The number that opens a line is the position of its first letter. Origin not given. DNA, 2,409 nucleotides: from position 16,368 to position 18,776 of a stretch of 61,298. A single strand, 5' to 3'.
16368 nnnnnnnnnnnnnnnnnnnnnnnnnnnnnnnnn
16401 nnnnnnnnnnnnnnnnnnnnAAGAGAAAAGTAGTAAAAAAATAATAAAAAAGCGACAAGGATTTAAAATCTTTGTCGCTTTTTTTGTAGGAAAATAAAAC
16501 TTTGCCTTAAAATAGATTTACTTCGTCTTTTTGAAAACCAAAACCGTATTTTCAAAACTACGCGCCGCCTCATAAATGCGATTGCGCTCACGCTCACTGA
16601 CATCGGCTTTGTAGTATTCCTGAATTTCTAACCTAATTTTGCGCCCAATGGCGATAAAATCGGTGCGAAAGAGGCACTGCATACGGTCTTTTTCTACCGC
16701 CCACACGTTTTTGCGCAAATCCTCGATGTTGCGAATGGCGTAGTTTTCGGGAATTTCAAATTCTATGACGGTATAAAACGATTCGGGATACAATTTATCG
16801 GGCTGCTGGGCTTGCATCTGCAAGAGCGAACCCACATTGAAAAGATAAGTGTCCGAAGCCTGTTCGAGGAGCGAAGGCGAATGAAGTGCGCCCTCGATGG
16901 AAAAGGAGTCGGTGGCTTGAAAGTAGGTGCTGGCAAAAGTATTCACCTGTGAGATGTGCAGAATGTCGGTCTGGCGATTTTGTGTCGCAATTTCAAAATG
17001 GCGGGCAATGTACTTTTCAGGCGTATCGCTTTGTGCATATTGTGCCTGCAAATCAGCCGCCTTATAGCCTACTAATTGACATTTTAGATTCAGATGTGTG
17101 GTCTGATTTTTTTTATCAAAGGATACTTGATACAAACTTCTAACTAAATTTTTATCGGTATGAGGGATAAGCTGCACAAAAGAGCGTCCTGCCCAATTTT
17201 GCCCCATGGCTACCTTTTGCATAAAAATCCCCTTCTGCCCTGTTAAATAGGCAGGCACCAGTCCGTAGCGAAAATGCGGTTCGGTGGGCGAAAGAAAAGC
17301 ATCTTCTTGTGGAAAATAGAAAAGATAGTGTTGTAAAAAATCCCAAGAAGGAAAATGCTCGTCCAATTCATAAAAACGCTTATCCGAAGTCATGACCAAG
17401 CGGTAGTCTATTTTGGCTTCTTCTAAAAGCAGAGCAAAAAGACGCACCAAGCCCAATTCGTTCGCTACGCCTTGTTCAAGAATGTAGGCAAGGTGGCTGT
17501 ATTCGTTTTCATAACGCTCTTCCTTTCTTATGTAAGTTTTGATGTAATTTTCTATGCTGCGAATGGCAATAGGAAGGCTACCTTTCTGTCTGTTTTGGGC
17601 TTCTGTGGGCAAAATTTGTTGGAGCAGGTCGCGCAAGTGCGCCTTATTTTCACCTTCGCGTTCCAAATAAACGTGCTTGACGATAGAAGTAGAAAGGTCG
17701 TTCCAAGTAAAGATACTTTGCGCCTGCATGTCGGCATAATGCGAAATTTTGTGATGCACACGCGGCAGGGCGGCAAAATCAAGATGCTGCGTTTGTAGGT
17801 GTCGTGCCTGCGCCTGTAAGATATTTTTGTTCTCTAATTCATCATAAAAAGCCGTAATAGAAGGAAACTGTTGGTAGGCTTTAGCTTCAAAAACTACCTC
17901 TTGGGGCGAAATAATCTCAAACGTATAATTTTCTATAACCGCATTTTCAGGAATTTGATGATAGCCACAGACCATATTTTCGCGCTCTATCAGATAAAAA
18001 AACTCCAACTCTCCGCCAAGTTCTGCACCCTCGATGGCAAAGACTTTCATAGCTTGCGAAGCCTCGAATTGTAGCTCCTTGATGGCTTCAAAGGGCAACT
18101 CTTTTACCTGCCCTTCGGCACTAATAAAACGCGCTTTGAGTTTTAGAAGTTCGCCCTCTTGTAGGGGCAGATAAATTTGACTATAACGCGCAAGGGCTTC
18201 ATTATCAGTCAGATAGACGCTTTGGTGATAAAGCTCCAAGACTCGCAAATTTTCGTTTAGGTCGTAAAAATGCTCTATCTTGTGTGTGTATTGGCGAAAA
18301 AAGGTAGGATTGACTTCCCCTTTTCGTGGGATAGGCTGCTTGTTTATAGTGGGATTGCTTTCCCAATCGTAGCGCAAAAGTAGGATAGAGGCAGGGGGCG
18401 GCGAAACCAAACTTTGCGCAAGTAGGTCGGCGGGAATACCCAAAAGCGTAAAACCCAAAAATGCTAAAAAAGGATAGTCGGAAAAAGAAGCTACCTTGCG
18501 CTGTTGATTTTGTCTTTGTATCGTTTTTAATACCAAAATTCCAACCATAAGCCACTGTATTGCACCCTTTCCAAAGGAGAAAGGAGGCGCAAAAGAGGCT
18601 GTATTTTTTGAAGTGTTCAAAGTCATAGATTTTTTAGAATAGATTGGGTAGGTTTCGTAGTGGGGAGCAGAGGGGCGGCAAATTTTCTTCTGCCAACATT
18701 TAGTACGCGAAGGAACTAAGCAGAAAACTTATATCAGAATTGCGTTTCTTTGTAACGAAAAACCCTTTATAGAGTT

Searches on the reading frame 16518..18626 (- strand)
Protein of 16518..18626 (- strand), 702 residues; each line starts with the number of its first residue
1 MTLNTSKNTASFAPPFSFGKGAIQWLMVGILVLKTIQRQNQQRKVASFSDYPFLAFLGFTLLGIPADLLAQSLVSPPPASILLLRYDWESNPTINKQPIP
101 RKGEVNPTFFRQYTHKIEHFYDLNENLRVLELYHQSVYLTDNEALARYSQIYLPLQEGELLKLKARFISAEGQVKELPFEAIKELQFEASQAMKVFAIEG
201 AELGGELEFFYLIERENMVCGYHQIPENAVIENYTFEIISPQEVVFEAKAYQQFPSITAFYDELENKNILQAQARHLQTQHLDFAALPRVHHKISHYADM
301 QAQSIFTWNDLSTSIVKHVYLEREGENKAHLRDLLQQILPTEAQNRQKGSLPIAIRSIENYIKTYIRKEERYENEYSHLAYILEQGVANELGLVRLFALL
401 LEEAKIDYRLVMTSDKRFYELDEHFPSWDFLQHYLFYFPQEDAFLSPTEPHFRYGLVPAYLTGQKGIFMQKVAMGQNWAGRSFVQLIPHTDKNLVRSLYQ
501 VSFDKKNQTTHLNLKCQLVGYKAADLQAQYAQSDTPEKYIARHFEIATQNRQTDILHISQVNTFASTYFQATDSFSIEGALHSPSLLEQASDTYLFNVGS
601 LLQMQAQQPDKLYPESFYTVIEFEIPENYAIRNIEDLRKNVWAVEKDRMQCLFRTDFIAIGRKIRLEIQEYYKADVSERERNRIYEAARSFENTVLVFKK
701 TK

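Call 3: search_protein_families(library=pfam, proteins=[window:16518-18626:-], max_evalue=0.01)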
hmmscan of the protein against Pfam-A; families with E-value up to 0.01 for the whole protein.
window:16518-18626:- (702 aa): 2 families
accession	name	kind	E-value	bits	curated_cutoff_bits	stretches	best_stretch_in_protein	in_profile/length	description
PF12969.12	DUF3857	-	2e-06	28.4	24.6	1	133-255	9-146/170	Domain of Unknown Function with PDB structure (DUF3857)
PF01841.26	Transglut_core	-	0.0064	17.2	23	0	354-415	17-79/108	Transglutaminase-like superfamily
